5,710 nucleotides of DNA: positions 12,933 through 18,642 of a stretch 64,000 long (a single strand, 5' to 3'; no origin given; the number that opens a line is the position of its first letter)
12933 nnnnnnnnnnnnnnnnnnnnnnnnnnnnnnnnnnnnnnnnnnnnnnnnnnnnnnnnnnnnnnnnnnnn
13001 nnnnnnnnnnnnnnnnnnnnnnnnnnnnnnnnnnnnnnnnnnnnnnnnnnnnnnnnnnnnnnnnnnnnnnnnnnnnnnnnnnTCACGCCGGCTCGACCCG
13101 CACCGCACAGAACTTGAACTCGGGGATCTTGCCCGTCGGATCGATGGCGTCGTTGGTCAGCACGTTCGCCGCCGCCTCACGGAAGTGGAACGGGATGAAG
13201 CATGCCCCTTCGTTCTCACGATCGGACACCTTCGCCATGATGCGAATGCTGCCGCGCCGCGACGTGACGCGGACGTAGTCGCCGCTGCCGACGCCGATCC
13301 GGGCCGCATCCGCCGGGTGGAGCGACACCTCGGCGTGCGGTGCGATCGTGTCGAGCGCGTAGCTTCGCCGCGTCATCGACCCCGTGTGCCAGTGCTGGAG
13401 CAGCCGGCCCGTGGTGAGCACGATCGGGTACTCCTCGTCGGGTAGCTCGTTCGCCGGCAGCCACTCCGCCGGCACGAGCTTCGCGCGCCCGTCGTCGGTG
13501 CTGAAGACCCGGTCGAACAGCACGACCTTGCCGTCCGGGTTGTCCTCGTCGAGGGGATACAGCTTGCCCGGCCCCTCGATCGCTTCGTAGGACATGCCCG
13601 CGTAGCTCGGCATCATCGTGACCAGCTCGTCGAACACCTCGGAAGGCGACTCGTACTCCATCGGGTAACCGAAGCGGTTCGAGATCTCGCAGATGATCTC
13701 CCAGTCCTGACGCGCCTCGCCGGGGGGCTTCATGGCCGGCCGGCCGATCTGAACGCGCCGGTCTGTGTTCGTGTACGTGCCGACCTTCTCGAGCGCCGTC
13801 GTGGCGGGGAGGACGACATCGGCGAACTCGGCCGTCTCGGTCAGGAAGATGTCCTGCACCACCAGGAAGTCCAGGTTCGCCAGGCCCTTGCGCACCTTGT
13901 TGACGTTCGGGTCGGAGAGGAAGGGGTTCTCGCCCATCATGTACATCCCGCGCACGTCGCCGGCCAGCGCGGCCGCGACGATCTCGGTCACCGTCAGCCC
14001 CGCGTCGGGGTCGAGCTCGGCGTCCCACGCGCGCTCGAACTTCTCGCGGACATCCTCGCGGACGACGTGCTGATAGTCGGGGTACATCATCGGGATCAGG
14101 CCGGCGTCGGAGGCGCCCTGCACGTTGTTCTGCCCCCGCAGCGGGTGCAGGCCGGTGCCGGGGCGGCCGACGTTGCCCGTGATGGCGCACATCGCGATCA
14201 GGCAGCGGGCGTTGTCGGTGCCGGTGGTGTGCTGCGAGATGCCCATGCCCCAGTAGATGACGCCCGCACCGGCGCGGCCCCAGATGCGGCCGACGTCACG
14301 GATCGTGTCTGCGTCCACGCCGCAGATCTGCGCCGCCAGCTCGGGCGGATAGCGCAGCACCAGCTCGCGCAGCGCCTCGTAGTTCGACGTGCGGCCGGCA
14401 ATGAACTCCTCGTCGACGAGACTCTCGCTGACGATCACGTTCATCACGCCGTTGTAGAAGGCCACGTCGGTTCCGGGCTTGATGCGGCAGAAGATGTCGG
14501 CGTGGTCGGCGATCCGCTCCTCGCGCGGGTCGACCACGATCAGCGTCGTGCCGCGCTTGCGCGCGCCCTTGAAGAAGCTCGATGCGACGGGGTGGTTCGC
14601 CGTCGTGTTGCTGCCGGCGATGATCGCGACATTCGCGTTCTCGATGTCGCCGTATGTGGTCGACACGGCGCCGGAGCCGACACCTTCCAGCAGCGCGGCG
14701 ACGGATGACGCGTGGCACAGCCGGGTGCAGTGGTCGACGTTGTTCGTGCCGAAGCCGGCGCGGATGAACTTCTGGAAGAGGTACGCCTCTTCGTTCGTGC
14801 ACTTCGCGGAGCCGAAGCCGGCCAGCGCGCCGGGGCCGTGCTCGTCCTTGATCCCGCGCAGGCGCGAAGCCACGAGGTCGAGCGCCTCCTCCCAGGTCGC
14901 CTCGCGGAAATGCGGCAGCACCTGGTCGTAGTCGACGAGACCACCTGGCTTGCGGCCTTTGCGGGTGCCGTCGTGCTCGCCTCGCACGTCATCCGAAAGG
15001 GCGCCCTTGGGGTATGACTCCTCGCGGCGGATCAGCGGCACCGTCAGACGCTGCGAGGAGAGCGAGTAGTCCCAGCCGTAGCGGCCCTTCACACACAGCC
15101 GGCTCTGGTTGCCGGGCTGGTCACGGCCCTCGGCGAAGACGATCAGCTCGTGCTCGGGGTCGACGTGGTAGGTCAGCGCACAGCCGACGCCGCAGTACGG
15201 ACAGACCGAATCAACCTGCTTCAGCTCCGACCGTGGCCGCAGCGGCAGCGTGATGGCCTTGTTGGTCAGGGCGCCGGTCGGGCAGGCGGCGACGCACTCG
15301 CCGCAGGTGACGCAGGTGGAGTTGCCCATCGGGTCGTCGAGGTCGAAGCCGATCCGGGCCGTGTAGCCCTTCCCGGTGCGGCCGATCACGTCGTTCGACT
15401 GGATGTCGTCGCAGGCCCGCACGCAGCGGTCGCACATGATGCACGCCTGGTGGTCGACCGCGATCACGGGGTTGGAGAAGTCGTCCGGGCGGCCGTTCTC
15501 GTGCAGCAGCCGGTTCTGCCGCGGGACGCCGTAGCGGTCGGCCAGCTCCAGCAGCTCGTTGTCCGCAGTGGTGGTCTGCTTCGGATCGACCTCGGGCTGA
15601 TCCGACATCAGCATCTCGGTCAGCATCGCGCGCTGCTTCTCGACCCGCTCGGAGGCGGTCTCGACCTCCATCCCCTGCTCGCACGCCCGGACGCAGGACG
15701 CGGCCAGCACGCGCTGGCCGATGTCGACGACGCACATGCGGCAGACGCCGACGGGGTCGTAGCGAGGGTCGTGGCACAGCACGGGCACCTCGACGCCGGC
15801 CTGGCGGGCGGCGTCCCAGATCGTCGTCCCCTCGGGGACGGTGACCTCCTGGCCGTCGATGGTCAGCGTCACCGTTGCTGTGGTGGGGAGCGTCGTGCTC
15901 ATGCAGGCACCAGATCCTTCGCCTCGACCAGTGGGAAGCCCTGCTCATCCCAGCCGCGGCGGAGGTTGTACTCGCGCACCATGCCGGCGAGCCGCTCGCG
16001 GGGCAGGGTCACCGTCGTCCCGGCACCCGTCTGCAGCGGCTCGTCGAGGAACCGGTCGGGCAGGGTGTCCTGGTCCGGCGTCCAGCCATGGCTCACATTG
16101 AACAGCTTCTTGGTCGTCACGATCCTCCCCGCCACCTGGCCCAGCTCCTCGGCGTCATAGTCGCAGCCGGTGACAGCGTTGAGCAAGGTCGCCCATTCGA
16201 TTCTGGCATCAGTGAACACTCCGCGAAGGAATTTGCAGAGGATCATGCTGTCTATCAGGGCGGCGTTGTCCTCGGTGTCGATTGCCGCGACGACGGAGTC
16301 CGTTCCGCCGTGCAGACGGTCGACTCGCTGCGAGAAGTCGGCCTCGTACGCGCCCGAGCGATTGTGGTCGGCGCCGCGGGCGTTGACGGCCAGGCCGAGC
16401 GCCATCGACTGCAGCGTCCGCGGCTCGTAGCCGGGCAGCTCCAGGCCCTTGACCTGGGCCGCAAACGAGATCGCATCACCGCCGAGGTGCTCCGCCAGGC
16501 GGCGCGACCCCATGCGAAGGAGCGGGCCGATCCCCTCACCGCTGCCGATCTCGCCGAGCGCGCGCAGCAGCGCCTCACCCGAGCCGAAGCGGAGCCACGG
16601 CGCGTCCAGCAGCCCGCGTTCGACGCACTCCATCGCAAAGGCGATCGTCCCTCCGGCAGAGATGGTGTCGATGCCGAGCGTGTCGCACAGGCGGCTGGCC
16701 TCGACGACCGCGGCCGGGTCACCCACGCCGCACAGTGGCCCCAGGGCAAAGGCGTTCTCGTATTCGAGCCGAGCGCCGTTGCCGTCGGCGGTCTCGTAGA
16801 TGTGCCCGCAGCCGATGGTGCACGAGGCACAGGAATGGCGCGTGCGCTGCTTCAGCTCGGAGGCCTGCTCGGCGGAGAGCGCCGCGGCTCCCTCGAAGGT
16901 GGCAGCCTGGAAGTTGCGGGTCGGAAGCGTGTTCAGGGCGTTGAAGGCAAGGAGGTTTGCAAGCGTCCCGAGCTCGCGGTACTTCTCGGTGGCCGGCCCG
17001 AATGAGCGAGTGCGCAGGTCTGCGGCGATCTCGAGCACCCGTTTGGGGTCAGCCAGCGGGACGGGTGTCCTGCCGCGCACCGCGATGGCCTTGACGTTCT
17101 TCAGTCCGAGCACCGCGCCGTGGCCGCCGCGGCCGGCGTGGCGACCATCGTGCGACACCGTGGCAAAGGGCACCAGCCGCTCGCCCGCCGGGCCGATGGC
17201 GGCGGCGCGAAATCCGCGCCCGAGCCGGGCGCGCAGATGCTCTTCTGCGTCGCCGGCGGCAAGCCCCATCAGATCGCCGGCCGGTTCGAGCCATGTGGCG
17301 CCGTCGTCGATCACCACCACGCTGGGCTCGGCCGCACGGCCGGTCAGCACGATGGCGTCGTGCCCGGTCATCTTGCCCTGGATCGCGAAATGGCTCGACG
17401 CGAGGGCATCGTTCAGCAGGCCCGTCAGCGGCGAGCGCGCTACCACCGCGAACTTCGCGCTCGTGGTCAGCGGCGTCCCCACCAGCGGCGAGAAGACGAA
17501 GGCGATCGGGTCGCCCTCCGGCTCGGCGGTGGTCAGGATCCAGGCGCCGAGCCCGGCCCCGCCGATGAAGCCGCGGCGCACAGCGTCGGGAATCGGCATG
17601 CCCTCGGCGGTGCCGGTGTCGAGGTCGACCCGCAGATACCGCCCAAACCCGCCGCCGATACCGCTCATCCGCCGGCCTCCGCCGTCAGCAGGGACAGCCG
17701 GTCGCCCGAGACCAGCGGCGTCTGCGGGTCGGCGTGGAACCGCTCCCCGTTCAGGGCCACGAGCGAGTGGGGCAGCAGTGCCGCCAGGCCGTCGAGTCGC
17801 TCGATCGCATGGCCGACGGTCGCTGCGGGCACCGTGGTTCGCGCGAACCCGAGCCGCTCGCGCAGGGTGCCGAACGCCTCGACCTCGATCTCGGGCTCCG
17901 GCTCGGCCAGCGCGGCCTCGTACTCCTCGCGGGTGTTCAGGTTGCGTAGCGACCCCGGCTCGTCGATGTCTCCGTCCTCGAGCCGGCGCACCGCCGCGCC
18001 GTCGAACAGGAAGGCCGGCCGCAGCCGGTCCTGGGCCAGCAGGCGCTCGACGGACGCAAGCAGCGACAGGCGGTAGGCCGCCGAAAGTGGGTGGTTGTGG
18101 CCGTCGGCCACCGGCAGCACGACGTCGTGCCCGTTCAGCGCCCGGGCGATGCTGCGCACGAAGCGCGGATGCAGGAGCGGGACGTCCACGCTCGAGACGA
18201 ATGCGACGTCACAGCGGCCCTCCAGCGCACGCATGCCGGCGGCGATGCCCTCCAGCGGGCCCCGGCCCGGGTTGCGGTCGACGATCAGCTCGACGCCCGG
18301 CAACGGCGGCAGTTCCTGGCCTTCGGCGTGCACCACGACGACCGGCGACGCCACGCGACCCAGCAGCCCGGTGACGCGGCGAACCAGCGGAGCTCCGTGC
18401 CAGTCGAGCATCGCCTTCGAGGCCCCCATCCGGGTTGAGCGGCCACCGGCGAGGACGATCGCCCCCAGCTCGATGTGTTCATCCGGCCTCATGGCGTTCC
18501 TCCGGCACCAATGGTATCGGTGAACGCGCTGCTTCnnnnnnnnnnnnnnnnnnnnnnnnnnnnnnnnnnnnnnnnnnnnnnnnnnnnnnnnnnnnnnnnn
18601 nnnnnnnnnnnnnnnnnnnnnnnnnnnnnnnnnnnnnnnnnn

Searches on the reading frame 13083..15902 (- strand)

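Call 49: search_protein_families(library=pfam, proteins=[window:13083-15902:-], max_evalue=0.0001)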
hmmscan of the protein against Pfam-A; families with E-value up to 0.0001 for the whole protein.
window:13083-15902:- (939 aa): 8 families
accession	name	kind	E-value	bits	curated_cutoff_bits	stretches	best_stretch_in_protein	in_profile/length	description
PF00384.28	Molybdopterin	-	2.1e-72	244.6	24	1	285-743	1-353/353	Molybdopterin oxidoreductase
PF01568.27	Molydop_binding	-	2.6e-30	105.1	26.8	1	828-933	2-110/110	Molydopterin dinucleotide binding domain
PF13510.11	Fer2_4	-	1e-20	74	22.8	1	9-84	2-81/82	2Fe-2S iron-sulfur cluster binding domain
PF04879.21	Molybdop_Fe4S4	-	2.6e-12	47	22.7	1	228-279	2-52/55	Molybdopterin oxidoreductase Fe4S4 domain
PF22117.2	Fer4_Nqo3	-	1.2e-08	35.4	27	1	145-213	2-67/67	NADH-quinone oxidoreductase subunit 3, ferredoxin-like domain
PF12838.12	Fer4_7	-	3.9e-06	27.7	27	1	154-211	2-52/52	4Fe-4S dicluster domain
PF13187.11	Fer4_9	-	4.8e-06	26.9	27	1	153-211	1-51/52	4Fe-4S dicluster domain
PF13237.11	Fer4_10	-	2.7e-05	24.5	25.5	1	149-208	4-53/53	4Fe-4S dicluster domain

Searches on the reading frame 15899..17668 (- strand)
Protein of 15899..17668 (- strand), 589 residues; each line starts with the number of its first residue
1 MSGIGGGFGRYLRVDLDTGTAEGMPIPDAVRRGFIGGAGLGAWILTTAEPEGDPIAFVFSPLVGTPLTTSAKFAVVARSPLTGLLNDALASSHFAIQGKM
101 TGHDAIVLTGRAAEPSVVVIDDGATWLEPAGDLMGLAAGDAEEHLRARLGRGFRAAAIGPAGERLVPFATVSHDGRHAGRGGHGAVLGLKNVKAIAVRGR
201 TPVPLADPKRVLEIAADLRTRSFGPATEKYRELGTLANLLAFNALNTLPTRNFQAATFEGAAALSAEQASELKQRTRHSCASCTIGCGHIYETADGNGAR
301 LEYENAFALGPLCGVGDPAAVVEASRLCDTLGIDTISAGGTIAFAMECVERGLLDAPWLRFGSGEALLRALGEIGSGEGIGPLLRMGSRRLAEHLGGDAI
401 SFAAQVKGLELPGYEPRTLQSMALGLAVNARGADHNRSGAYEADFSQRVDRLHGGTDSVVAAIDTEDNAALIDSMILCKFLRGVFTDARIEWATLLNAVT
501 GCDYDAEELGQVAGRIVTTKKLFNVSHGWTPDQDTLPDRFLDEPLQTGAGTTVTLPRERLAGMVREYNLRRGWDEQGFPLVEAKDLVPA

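Call 49: search_protein_families(library=pfam, proteins=[window:15899-17668:-], max_evalue=0.0001)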
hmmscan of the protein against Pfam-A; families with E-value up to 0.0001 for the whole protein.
window:15899-17668:- (589 aa): 2 families
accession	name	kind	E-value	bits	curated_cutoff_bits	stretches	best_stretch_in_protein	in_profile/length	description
PF01314.23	AFOR_C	-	1.3e-100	337.7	27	1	226-582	16-378/385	Aldehyde ferredoxin oxidoreductase, domains 2 & 3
PF02730.20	AFOR_N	-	1.8e-52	178.5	29.8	1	9-199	1-198/199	Aldehyde ferredoxin oxidoreductase, N-terminal domain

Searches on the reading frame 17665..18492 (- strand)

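Call 49: search_protein_families(library=pfam, proteins=[window:17665-18492:-], max_evalue=0.0001)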
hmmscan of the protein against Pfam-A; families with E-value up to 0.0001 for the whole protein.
window:17665-18492:- (275 aa): 1 family
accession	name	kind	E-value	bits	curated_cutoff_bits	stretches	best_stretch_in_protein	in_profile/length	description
PF12804.13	NTP_transf_3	-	1.1e-33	117.1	27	1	11-159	1-152/160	MobA-like NTP transferase domain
